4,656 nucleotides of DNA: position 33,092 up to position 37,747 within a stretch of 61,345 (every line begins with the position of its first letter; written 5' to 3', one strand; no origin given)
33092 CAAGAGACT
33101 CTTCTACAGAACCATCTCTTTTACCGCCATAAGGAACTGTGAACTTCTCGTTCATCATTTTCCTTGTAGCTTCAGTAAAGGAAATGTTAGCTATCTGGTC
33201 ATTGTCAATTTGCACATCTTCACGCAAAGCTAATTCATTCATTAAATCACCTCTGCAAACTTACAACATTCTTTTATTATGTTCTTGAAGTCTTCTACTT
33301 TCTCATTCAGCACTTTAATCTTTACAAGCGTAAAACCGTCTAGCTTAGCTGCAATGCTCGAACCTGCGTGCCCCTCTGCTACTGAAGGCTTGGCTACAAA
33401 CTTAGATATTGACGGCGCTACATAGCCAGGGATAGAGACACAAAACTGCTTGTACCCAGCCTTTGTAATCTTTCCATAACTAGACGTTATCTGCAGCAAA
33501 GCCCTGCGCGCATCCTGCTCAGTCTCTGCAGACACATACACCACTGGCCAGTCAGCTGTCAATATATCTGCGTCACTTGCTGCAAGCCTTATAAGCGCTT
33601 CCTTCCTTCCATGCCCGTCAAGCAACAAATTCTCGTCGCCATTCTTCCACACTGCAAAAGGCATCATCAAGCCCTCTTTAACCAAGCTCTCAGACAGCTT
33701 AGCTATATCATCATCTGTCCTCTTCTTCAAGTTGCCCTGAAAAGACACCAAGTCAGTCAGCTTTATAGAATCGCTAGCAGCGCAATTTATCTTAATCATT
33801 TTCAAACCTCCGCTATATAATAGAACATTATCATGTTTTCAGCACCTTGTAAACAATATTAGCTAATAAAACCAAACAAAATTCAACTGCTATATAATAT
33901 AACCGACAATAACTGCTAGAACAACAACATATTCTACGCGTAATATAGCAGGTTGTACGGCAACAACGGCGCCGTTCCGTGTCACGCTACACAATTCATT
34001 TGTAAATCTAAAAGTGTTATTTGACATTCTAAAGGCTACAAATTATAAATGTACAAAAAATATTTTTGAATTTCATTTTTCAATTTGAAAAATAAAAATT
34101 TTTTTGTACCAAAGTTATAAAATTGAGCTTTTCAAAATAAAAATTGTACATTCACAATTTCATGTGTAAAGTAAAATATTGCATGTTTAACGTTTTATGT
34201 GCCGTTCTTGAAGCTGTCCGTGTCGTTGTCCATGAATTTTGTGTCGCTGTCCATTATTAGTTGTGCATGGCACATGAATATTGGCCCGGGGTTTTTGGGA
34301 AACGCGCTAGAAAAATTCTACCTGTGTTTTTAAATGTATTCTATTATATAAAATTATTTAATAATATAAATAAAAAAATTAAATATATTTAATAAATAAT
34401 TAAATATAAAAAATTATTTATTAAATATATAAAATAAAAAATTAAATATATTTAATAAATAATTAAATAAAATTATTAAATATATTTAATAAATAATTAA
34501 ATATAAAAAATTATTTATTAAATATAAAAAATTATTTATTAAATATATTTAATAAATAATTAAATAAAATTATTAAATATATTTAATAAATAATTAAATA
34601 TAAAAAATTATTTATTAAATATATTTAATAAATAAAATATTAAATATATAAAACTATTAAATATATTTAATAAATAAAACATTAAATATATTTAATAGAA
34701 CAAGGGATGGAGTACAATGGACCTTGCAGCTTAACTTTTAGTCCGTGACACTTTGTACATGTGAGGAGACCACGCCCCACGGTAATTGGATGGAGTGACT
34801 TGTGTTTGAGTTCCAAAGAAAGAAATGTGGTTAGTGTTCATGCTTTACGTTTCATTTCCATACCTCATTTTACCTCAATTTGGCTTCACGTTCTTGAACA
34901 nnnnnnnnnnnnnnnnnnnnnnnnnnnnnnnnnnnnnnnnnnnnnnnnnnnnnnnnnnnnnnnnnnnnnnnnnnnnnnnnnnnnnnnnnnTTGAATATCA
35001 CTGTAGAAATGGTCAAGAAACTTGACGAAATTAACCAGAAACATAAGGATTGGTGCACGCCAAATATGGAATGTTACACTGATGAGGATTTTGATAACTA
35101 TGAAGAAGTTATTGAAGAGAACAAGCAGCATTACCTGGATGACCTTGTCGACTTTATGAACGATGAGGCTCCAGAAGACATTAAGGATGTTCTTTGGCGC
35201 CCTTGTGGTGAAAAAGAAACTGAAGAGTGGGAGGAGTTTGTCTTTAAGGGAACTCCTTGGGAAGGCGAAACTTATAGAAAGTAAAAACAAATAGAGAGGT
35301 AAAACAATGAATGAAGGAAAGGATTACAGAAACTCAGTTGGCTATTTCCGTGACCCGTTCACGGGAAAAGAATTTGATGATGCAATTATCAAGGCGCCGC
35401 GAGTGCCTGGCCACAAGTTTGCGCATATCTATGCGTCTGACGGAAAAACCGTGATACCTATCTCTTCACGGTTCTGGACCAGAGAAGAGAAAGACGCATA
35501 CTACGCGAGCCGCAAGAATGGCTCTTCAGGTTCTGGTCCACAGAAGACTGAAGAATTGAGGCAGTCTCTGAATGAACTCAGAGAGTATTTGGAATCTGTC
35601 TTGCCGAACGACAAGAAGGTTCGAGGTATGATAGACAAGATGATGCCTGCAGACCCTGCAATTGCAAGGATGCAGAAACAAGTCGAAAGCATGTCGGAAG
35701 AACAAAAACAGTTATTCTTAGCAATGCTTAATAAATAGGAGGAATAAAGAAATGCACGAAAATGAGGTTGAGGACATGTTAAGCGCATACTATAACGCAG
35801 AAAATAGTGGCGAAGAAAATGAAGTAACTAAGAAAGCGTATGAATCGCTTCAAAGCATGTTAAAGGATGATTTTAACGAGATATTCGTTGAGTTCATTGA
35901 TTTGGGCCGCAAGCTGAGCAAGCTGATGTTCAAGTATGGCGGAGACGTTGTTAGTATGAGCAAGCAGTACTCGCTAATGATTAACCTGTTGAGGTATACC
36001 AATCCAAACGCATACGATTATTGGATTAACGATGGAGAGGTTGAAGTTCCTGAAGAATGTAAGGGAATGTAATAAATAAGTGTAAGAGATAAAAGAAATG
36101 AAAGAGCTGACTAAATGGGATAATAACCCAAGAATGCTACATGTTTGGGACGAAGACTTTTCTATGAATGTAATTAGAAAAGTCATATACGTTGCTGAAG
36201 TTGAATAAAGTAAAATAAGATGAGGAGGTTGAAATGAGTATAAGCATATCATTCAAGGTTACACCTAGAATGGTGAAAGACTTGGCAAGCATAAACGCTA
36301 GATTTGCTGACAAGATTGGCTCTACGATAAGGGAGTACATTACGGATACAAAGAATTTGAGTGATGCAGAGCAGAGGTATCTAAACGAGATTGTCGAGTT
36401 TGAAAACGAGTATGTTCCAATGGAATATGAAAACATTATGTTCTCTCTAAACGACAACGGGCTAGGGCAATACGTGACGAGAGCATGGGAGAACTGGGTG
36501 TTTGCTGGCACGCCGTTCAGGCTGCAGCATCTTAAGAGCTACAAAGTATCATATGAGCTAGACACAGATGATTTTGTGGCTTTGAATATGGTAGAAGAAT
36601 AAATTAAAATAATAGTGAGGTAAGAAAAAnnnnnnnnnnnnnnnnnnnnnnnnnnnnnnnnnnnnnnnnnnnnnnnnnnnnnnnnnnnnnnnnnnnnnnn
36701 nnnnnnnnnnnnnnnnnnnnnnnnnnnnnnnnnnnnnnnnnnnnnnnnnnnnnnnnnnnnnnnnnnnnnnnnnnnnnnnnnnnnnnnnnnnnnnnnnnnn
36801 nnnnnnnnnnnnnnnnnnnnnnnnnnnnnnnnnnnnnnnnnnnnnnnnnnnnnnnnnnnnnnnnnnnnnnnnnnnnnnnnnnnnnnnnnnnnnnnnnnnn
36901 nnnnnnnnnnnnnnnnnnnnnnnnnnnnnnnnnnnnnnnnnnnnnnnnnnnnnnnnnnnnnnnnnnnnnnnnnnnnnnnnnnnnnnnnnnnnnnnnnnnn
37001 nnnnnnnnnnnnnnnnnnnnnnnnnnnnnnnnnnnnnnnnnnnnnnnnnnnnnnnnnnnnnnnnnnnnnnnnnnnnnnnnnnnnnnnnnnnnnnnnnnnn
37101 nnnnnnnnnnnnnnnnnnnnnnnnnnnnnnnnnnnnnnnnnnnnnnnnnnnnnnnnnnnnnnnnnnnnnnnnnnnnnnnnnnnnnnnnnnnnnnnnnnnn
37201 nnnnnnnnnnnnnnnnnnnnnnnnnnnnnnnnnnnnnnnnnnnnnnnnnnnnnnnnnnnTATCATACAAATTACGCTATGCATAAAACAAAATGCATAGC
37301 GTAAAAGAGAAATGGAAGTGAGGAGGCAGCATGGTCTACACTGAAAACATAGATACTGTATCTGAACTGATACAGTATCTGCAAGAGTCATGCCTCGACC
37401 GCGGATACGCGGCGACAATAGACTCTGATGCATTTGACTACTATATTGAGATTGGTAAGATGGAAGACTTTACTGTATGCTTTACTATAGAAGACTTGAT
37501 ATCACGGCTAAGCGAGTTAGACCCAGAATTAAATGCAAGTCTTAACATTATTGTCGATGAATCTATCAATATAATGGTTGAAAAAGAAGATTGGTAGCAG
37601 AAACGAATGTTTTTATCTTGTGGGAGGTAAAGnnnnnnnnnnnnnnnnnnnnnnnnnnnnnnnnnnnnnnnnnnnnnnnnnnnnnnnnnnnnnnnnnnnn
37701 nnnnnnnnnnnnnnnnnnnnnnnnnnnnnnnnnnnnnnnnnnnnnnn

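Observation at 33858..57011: Ten-bp perfect palindrome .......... fixed 25 nt upstream of a -10 hexamer at seven intergenic sites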

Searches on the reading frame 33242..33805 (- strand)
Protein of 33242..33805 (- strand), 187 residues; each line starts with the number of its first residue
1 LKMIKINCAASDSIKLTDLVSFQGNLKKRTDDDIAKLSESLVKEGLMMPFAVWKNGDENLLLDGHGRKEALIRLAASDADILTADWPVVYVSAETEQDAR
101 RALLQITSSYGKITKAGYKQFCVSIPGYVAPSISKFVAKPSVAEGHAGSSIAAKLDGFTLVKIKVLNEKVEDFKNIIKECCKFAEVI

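Call 23: search_protein_families(library=pfam, proteins=[window:33242-33805:-], max_evalue=0.01)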
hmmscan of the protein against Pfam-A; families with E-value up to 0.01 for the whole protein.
window:33242-33805:- (187 aa): 0 families

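Call 24: search_protein_families(library=phrogs, proteins=[window:33242-33805:-], max_evalue=0.01)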
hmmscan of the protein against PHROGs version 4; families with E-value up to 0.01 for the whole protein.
window:33242-33805:- (187 aa): 9 families
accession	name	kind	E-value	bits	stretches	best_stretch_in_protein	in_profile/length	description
phrog_498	-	other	2.8e-11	43.7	1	3-103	27-119/633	DNA methyltransferase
phrog_620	-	DNA, RNA and nucleotide metabolism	3.3e-06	28.4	1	13-86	11-81/217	ParB-like partition protein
phrog_5475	-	unknown function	1.3e-05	25.3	1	23-95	15-76/458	-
phrog_930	-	DNA, RNA and nucleotide metabolism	1.6e-05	25.9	1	15-81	11-74/223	ParB-like partition protein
phrog_15396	-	DNA, RNA and nucleotide metabolism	0.0013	19.6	1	13-104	6-86/258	ParB-like partition nuclease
phrog_3951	-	unknown function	0.0025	18.4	0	26-75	36-87/301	-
phrog_27360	-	unknown function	0.0025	18.1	1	14-81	9-81/312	-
phrog_940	-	DNA, RNA and nucleotide metabolism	0.0043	17.3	1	11-84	6-76/388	nuclease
phrog_723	-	DNA, RNA and nucleotide metabolism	0.0061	17.4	1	12-80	14-77/223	ParB-like partition protein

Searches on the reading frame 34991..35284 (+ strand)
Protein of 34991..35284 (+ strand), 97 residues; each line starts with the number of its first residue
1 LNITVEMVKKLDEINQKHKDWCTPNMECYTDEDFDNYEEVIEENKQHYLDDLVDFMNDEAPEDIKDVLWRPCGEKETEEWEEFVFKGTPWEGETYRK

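Call 27: search_protein_families(library=pfam, proteins=[window:34991-35284:+], max_evalue=0.05)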
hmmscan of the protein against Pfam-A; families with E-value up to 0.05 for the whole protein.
window:34991-35284:+ (97 aa): 0 families

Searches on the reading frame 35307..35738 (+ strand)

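Call 27: search_protein_families(library=pfam, proteins=[window:35307-35738:+], max_evalue=0.05)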
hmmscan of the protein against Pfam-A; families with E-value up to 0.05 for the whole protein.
window:35307-35738:+ (143 aa): 2 families
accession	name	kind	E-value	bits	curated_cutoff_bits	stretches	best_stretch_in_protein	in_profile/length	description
PF09090.17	MIF4G_like_2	-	0.014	15.3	22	1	82-142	168-214/263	MIF4G like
PF04485.17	NblA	-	0.043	14.7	25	0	120-141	11-32/50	Phycobilisome degradation protein nblA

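Call 99: search_protein_families(library=phrogs, proteins=[window:35307-35738:+], max_evalue=0.05)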
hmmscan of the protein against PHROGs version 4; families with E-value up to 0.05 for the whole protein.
window:35307-35738:+ (143 aa): 1 family
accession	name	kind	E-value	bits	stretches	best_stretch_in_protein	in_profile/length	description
phrog_1454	-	unknown function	0.019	16.1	0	76-123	26-77/81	-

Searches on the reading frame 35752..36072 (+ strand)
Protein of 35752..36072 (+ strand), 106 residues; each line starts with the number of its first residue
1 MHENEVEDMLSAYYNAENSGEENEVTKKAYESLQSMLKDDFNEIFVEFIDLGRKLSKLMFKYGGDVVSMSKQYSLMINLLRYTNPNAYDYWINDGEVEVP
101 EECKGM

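Call 27: search_protein_families(library=pfam, proteins=[window:35752-36072:+], max_evalue=0.05)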
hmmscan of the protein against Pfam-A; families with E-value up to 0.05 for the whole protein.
window:35752-36072:+ (106 aa): 1 family
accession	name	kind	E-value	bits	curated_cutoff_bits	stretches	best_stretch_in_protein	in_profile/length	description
PF08812.16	YtxC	-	0.045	13.7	33.1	0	3-48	17-61/218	YtxC-like family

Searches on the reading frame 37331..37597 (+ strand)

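Call 27: search_protein_families(library=pfam, proteins=[window:37331-37597:+], max_evalue=0.05)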
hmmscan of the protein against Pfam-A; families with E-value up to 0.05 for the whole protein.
window:37331-37597:+ (88 aa): 1 family
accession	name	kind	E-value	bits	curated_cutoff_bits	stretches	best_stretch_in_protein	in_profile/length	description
PF11002.13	RDM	-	0.011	16.2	27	1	45-72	6-33/42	RFPL defining motif (RDM)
